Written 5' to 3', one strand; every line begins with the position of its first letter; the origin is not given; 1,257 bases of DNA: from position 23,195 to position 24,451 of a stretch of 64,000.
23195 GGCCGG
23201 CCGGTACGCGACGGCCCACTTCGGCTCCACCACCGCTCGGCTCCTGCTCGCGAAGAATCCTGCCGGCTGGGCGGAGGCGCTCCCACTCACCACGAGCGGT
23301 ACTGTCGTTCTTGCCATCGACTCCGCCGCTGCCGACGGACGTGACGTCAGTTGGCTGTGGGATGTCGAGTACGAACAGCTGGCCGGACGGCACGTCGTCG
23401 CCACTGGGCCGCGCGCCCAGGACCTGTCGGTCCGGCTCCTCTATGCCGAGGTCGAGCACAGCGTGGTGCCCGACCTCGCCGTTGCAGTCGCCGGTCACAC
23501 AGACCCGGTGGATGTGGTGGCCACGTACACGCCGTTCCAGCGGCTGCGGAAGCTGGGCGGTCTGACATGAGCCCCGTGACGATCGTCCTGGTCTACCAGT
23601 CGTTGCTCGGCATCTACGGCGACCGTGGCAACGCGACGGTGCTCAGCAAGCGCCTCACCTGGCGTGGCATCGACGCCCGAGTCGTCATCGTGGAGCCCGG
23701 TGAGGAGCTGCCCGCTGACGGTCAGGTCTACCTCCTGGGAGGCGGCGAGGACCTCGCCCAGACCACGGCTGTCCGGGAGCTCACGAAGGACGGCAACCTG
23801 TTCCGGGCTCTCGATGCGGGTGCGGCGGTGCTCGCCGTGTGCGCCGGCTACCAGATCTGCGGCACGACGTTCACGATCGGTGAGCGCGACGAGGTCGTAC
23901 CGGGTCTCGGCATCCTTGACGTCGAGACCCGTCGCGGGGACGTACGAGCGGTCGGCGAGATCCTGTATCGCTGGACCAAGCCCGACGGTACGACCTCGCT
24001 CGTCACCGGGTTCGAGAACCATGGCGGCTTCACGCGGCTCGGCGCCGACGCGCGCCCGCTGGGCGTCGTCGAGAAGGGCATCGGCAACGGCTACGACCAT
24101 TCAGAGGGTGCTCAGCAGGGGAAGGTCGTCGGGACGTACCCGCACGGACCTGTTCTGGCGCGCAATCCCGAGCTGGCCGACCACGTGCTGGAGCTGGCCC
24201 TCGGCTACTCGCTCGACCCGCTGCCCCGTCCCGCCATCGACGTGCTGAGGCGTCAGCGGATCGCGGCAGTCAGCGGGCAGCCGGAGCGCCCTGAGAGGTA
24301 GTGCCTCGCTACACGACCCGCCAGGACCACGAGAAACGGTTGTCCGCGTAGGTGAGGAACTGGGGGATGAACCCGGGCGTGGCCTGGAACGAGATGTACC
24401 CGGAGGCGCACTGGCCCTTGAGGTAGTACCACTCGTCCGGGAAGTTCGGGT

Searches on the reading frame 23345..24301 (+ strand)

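Call 38: search_protein_families(library=pfam, proteins=[window:23345-24301:+], max_evalue=0.001)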
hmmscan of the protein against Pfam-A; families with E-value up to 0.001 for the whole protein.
window:23345-24301:+ (318 aa): 1 family
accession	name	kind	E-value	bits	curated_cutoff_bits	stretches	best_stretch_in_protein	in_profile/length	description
PF07685.20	GATase_3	-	4.7e-29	101.8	27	1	80-274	2-195/196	CobB/CobQ-like glutamine amidotransferase domain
